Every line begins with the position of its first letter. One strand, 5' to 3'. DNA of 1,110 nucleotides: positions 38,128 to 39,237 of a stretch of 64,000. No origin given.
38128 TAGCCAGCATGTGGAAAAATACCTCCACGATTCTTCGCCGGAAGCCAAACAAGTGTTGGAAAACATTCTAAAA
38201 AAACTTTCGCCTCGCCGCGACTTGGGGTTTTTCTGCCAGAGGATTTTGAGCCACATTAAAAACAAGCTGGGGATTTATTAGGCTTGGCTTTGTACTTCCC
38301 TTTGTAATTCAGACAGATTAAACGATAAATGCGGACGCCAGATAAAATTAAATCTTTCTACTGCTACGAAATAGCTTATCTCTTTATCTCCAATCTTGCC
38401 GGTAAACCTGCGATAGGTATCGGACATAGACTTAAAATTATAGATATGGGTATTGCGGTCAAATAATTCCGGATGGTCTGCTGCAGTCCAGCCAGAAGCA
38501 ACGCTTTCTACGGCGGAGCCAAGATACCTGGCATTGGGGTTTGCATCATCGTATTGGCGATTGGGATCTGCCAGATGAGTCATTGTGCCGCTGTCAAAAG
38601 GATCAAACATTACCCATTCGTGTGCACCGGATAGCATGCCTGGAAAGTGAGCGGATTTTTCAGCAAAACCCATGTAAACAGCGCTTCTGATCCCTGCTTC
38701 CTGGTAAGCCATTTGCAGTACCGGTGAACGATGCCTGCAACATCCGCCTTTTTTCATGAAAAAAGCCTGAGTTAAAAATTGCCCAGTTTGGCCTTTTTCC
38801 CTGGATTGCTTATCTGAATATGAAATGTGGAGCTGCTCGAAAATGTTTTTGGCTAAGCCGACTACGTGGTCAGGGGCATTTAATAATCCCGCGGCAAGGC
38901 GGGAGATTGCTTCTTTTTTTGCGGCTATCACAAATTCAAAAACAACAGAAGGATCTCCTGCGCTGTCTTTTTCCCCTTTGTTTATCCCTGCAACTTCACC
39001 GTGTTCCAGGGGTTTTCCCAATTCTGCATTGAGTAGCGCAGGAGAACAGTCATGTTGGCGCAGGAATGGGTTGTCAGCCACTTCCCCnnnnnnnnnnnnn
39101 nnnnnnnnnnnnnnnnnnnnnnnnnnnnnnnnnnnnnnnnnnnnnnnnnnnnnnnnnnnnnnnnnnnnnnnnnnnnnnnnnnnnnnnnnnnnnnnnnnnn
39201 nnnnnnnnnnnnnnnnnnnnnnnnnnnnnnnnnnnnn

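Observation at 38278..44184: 1968-aa protein combines a PP2C phosphatase domain with a C-terminal transglutaminase-like Cys-His-Asp domain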

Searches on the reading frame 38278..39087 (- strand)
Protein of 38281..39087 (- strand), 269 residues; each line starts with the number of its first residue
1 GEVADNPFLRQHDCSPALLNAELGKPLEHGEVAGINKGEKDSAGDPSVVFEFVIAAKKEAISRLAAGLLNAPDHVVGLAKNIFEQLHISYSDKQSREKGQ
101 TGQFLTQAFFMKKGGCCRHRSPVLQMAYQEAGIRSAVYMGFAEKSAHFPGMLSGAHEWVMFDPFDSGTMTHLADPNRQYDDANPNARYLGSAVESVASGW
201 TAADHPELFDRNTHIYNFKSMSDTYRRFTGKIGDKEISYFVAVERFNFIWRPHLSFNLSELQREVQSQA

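Call 7: search_protein_families(library=pfam, proteins=[window:38278-38940:-], max_evalue=1)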
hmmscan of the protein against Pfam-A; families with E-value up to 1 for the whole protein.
window:38278-38940:- (220 aa): 1 family
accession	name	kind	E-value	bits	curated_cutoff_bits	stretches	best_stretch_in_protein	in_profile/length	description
PF01841.26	Transglut_core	-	0.00011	22.9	23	1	22-112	10-96/108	Transglutaminase-like superfamily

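Call 21: search_protein_representatives(protein=window:38281-39087:-)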
Query: 269 residues. Proteins with E-value up to 0.001 (for the whole library): 27; up to 1e-10: 4; up to 1e-30: 3. The best 27 are listed.
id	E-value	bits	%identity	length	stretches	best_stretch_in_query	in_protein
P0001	9.5e-180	612.2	100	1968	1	1-269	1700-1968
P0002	1.0e-106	372.8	73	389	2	116-259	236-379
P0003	2.6e-74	266.5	50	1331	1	5-266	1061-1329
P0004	3.0e-12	63.1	41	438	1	76-252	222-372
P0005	1.3e-09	54.4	38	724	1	78-177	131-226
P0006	5.6e-08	49.1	38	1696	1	79-178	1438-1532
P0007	2.1e-07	47.2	39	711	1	8-179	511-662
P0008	3.2e-07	46.6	38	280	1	36-178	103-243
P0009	3.8e-07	46.4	38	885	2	78-177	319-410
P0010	1.4e-06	44.6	34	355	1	60-185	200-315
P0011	2.2e-06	43.9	42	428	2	88-177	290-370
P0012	3.2e-06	43.4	35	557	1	71-199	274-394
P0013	3.7e-06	43.1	31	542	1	78-185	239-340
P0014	3.8e-06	43.1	38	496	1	47-176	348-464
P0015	5.5e-06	42.6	34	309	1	78-251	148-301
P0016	7.9e-06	42.1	36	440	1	73-189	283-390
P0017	8.7e-06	41.9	44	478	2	79-168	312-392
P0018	1.4e-05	41.2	40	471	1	80-176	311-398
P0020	4.0e-05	39.7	42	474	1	76-141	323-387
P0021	7.9e-05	38.8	46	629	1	74-142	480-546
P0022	1.0e-04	38.4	51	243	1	89-160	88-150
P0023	1.5e-04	37.9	34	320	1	72-142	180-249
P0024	2.0e-04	37.5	36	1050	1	45-182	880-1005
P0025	3.9e-04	36.5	35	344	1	81-179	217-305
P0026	4.9e-04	36.2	36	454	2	81-163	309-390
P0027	8.4e-04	35.4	33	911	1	78-188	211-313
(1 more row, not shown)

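Call 22: search_protein_families(library=pfam, proteins=[P0002, P0003, P0004, P0005, P0006, P0007, P0008, P0009, P0010, P0011], max_evalue=0.01)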
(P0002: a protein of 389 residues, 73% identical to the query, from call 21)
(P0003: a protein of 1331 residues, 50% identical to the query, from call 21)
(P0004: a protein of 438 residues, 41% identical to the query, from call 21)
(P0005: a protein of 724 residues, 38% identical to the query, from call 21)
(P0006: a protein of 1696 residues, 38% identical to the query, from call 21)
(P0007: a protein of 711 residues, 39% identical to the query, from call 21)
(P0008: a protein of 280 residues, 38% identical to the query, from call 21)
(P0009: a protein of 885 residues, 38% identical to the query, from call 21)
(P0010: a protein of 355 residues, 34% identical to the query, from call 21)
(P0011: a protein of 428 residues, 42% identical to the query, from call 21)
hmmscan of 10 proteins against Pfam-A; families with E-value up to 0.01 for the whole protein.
P0002 (389 aa): 0 families

P0003 (1331 aa): 0 families

P0004 (438 aa): 1 family
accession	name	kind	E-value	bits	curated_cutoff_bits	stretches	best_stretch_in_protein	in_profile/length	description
PF01841.26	Transglut_core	-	6.2e-06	26.9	23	1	221-302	15-102/108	Transglutaminase-like superfamily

P0005 (724 aa): 2 families
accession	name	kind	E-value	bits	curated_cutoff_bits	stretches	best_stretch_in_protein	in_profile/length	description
PF01841.26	Transglut_core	-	2.2e-05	25.1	23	1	127-211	13-97/108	Transglutaminase-like superfamily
PF13471.12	Transglut_core3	-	0.0071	16.7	26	0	162-213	50-100/117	Transglutaminase-like superfamily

P0006 (1696 aa): 4 families
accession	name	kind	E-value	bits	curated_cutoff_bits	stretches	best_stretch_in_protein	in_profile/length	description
PF01841.26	Transglut_core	-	6e-07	30.2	23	1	1427-1520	7-101/108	Transglutaminase-like superfamily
PF13471.12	Transglut_core3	-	5.1e-05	23.6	26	1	1462-1518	44-100/117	Transglutaminase-like superfamily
PF10475.15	Vps54_N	-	0.0021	17.9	27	1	105-262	21-183/291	Vacuolar-sorting protein 54, of GARP complex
PF07531.19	TAFH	-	0.0033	17.8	27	0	144-208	17-83/90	NHR1 homology to TAF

P0007 (711 aa): 2 families
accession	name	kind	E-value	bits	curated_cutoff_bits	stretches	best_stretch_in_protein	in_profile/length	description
PF01841.26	Transglut_core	-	3.4e-06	27.7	23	1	572-650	16-102/108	Transglutaminase-like superfamily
PF25177.1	Talin_VBS2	-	0.0031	18.4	24.2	0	181-246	10-75/116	Talin VBS2 domain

P0008 (280 aa): 2 families
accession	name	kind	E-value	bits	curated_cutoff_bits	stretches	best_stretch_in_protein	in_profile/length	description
PF01841.26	Transglut_core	-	4.3e-06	27.4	23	1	145-228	11-98/108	Transglutaminase-like superfamily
PF13471.12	Transglut_core3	-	0.0029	18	26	1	188-227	57-98/117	Transglutaminase-like superfamily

P0009 (885 aa): 1 family
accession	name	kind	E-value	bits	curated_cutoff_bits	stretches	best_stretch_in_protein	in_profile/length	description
PF01841.26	Transglut_core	-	9.6e-07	29.5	23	1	314-400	12-102/108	Transglutaminase-like superfamily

P0010 (355 aa): 1 family
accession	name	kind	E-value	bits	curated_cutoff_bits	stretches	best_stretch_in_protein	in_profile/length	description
PF01841.26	Transglut_core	-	3.3e-06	27.8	23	1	205-297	4-100/108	Transglutaminase-like superfamily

P0011 (428 aa): 4 families
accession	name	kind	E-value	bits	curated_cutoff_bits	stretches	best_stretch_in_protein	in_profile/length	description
PF00498.31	FHA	-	1.6e-15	57.7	20.7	1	24-88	2-66/67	FHA domain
PF16697.10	Yop-YscD_cpl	-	6.6e-08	33.1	33.2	1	23-90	19-85/94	Inner membrane component of T3SS, cytoplasmic domain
PF01841.26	Transglut_core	-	9.2e-07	29.6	23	1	295-360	34-102/108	Transglutaminase-like superfamily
PF13471.12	Transglut_core3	-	0.0046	17.3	26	0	317-355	57-98/117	Transglutaminase-like superfamily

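Call 30: list_cluster_members(proteins=[P0002, P0003, P0004, P0005, P0006, P0007, P0009, P0011, P0013, P0024])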
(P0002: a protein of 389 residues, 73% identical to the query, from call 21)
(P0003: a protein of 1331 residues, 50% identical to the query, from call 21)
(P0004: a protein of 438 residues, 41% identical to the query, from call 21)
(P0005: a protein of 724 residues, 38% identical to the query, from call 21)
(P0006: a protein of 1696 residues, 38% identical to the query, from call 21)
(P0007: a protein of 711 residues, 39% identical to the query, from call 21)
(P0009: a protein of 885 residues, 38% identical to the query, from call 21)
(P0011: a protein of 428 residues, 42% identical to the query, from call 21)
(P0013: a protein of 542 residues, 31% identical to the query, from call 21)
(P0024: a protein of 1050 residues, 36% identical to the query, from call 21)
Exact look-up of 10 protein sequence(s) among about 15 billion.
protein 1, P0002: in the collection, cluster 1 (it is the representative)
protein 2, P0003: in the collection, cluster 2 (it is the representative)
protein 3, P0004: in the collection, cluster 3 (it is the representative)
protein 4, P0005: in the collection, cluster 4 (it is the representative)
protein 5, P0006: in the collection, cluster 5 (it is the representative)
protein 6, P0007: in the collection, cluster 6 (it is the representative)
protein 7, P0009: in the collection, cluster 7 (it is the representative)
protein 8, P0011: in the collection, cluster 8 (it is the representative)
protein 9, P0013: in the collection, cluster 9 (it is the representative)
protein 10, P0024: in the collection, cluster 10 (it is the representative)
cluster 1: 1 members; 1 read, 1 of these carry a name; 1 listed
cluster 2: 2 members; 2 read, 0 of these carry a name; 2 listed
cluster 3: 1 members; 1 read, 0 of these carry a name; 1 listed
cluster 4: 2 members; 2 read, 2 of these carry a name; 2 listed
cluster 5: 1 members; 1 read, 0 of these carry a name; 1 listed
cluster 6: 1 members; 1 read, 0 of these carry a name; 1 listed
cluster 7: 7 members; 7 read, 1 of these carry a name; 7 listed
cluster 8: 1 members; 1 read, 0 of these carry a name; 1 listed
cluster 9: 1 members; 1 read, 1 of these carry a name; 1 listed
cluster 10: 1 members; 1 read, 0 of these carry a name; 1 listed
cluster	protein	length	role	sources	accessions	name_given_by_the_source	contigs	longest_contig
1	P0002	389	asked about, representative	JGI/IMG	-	hypothetical protein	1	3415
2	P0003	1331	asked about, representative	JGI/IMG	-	-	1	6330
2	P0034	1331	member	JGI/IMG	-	-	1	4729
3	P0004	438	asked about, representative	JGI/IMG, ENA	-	-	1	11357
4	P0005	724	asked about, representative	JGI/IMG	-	predicted phosphodiesterase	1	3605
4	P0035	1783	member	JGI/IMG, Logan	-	hypothetical protein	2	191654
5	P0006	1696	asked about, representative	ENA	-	-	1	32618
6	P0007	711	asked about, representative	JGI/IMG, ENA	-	-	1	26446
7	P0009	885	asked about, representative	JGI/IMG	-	-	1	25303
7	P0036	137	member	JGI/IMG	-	hypothetical protein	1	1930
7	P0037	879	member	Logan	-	-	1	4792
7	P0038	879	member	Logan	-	-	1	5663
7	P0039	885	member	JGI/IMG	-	-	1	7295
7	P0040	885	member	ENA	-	-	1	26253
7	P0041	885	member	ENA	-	-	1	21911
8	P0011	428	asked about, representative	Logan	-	-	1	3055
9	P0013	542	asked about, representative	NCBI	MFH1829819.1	MAG: transglutaminase-like domain-containing protein [Pseudomonadota bacterium]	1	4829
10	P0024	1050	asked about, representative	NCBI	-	-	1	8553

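Call 31: find_encoding_contigs(protein=P0003, flank=10000, max_places=3)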
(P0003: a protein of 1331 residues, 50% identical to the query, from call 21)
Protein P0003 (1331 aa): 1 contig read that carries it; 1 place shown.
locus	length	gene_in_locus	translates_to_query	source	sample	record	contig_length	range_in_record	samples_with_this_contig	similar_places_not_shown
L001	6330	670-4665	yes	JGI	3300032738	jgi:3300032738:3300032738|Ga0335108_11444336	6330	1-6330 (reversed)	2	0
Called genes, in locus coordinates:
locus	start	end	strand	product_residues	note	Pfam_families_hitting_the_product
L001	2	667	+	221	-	?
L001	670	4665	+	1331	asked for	-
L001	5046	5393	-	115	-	-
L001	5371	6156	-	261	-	PF13620:CarboxypepD_reg, PF13715:CarbopepD_reg_2 (weak)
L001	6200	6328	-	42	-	?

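Call 34: search_protein_families(library=pfam, proteins=[P0035, P0012, P0013, P0014, P0016, P0017, P0018, P0020, P0021, P0024], max_evalue=0.001)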
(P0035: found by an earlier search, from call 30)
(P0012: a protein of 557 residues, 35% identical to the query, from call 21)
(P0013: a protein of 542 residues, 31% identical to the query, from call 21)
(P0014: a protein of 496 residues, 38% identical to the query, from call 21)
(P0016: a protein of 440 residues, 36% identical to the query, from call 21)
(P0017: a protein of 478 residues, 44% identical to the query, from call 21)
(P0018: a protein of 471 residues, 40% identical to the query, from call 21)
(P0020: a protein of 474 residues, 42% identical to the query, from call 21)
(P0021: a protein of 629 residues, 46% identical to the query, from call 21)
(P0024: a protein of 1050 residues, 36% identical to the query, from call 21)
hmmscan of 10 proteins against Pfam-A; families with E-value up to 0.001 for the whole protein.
P0035 (1783 aa): 1 family
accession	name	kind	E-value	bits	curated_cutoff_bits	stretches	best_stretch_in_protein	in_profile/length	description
PF01841.26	Transglut_core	-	5.5e-05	23.8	23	1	1186-1269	13-96/108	Transglutaminase-like superfamily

P0012 (557 aa): 1 family
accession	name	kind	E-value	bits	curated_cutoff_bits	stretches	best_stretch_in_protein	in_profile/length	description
PF01841.26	Transglut_core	-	8.7e-07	29.6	23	1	276-362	15-102/108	Transglutaminase-like superfamily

P0013 (542 aa): 1 family
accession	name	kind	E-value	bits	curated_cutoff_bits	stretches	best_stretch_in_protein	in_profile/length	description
PF01841.26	Transglut_core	-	5.8e-10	39.9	23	1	227-322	5-102/108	Transglutaminase-like superfamily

P0014 (496 aa): 0 families

P0016 (440 aa): 3 families
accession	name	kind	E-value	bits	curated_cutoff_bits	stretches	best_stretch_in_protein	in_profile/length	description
PF00498.31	FHA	-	2e-18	67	20.7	1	28-94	1-67/67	FHA domain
PF16697.10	Yop-YscD_cpl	-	2.3e-13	50.6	33.2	1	25-100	16-90/94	Inner membrane component of T3SS, cytoplasmic domain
PF01841.26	Transglut_core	-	4.2e-06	27.5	23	1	288-372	17-103/108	Transglutaminase-like superfamily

P0017 (478 aa): 4 families
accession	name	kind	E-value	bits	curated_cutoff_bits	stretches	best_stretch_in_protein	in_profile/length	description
PF00498.31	FHA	-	1.7e-20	73.7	20.7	1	38-100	2-64/67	FHA domain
PF16697.10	Yop-YscD_cpl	-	1.4e-07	32.1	33.2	1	35-106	17-87/94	Inner membrane component of T3SS, cytoplasmic domain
PF01841.26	Transglut_core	-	7.6e-07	29.8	23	1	331-385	36-96/108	Transglutaminase-like superfamily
PF13471.12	Transglut_core3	-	4.9e-05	23.7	26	1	347-391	56-103/117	Transglutaminase-like superfamily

P0018 (471 aa): 3 families
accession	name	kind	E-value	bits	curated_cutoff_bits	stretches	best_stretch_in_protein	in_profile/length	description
PF00498.31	FHA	-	2.8e-20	73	20.7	1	44-108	2-66/67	FHA domain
PF16697.10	Yop-YscD_cpl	-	1.5e-11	44.8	33.2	1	42-102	18-77/94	Inner membrane component of T3SS, cytoplasmic domain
PF01841.26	Transglut_core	-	3.3e-07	31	23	1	336-384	43-97/108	Transglutaminase-like superfamily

P0020 (474 aa): 3 families
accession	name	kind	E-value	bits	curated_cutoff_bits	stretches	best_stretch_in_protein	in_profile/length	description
PF00498.31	FHA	-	6.6e-19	68.6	20.7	1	36-100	2-67/67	FHA domain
PF16697.10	Yop-YscD_cpl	-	1.1e-12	48.4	33.2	1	33-106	17-90/94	Inner membrane component of T3SS, cytoplasmic domain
PF01841.26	Transglut_core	-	4.2e-05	24.2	23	1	358-400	49-97/108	Transglutaminase-like superfamily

P0021 (629 aa): 1 family
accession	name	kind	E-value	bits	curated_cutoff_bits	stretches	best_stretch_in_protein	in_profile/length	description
PF01841.26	Transglut_core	-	4.1e-08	33.9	23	1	481-559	15-96/108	Transglutaminase-like superfamily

P0024 (1050 aa): 0 families

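Call 73: find_encoding_contigs(protein=P0007, flank=10000, max_places=2)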
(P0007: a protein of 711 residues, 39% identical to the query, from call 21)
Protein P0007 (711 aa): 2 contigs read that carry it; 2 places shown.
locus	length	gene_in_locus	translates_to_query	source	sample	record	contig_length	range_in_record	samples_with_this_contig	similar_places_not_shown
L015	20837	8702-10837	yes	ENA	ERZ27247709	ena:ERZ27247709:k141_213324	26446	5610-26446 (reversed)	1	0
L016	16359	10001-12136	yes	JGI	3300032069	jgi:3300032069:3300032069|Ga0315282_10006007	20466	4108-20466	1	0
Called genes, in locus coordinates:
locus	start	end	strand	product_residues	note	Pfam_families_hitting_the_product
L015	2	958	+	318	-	?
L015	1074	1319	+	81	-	-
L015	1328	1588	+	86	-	-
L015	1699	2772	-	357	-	-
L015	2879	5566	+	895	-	PF00690:Cation_ATPase_N, PF00122:E1-E2_ATPase, PF13246:Cation_ATPase, PF00702:Hydrolase, PF00689:Cation_ATPase_C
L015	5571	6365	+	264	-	PF02540:NAD_synthase, PF03054:tRNA_Me_trans (faint)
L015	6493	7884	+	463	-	-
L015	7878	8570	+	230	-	PF00481:PP2C, PF13672:PP2C_2, PF07228:SpoIIE (faint)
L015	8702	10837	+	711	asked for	PF01841:Transglut_core (weak)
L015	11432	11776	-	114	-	PF03551:PadR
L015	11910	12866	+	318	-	PF00005:ABC_tran, PF13304:AAA_21, PF13732:DrrA1-3_C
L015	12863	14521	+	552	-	PF12698:ABC2_membrane_3, PF01061:ABC2_membrane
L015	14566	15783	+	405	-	PF23619:Ig_VWA7 (faint), PF07705:CARDB (faint), PF10633:NPCBM_assoc (weak)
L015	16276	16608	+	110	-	PF09972:DUF2207 (weak)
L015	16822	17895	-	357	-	PF01323:DSBA (faint), PF25011:VSR_TRX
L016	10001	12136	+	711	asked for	PF01841:Transglut_core (weak)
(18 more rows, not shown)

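Call 74: find_encoding_contigs(protein=P0016, flank=10000, max_places=2)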
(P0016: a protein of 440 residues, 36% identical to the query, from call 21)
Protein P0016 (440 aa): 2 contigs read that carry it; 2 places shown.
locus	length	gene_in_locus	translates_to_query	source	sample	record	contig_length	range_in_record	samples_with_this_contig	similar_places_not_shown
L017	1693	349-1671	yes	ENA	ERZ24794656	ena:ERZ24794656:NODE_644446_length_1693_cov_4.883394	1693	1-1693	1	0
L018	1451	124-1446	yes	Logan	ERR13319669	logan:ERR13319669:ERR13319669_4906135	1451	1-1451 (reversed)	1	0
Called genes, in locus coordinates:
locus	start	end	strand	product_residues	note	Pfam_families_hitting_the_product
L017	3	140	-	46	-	?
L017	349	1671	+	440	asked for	PF00498:FHA, PF16697:Yop-YscD_cpl, PF01841:Transglut_core (weak)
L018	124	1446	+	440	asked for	PF00498:FHA, PF16697:Yop-YscD_cpl, PF01841:Transglut_core (weak)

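Call 75: find_encoding_contigs(protein=P0017, flank=10000, max_places=2)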
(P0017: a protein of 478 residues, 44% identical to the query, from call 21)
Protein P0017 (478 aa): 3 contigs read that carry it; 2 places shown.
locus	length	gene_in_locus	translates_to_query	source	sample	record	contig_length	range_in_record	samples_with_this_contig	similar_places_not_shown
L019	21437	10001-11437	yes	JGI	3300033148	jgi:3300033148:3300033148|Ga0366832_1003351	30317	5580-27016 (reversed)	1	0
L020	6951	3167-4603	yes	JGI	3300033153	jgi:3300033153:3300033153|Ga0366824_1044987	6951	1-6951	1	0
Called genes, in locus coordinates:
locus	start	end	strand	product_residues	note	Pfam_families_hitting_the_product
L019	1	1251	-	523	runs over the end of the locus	PF04909:Amidohydro_2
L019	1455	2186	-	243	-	PF01061:ABC2_membrane, PF03379:CcmB, PF12698:ABC2_membrane_3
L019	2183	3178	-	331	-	PF00005:ABC_tran, PF13304:AAA_21, PF13732:DrrA1-3_C (weak)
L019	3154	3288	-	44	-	-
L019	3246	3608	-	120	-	PF12840:HTH_20, PF01022:HTH_5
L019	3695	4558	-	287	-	PF01408:GFO_IDH_MocA, PF22725:GFO_IDH_MocA_C3, PF02894:GFO_IDH_MocA_C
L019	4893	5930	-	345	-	PF01408:GFO_IDH_MocA, PF22725:GFO_IDH_MocA_C3, PF02894:GFO_IDH_MocA_C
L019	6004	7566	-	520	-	PF00682:HMGL-like, PF22617:HCS_D2, PF08502:LeuA_dimer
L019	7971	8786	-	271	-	-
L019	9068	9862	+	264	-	-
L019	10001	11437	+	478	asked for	PF16697:Yop-YscD_cpl (weak), PF00498:FHA, PF01841:Transglut_core (weak)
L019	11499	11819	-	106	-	PF04892:VanZ-LLP1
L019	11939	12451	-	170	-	PF05991:NYN_YacP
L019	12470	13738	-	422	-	PF01979:Amidohydro_1, PF12890:DHOase, PF07969:Amidohydro_3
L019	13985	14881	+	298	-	PF00696:AA_kinase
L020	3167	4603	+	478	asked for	PF16697:Yop-YscD_cpl (weak), PF00498:FHA, PF01841:Transglut_core (weak)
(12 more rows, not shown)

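Call 78: find_encoding_contigs(protein=P0035, flank=10000, max_places=1)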
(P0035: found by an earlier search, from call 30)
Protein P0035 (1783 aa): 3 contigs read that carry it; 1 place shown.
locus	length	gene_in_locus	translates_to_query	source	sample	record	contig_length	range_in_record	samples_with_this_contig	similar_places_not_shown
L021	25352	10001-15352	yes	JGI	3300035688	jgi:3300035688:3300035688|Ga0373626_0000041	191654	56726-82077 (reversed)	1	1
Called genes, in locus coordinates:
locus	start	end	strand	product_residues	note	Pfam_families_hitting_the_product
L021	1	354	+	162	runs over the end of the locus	PF07963:N_methyl (weak)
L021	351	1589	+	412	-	PF14341:PilX_N (weak), PF23981:DUF7305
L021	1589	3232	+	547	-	PF11104:PilM_2, PF14450:FtsA (weak)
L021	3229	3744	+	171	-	PF04612:T2SSM (weak), PF04350:PilO (faint)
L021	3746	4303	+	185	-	PF11356:T2SSC (weak), PF23893:Y4YQ_C (weak)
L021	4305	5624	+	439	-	PF21305:type_II_gspD_N0 (weak), PF07660:STN (weak), PF03958:Secretin_N, PF00263:Secretin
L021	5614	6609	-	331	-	PF01210:NAD_Gly3P_dh_N, PF02558:ApbA (weak), PF03807:F420_oxidored (faint), PF07479:NAD_Gly3P_dh_C, PF20618:GPD_NAD_C_bact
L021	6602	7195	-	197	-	PF02660:G3P_acyltransf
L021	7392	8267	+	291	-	-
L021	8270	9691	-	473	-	PF00069:Pkinase, PF07714:PK_Tyr_Ser-Thr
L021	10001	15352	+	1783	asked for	-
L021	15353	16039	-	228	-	-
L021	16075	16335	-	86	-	PF03144:GTP_EFTU_D2 (weak)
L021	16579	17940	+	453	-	PF00309:Sigma54_AID, PF04963:Sigma54_CBD, PF01381:HTH_3 (faint), PF04552:Sigma54_DBD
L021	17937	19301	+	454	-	PF00072:Response_reg, PF00158:Sigma54_activat, PF13191:AAA_16 (weak), PF14532:Sigma54_activ_2, PF07728:AAA_5, PF25601:AAA_lid_14, PF02954:HTH_8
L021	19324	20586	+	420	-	PF05221:AdoHcyase, PF02826:2-Hacid_dh_C (weak), PF00670:AdoHcyase_NAD, PF07991:KARI_N (weak)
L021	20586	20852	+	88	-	PF18910:DUF5665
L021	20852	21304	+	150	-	PF01252:Peptidase_A8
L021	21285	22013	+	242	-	PF01790:LGT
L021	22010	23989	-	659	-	PF17764:PriA_3primeBD, PF00270:DEAD, PF04851:ResIII, PF00271:Helicase_C, PF18074:PriA_C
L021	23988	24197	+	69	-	-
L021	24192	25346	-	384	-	PF02441:Flavoprotein, PF04127:DFP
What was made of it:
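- FHA fusions and kinase or PP2C neighbours in relatives fit cytoplasmic signalling better (calls 34, 73, 78).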
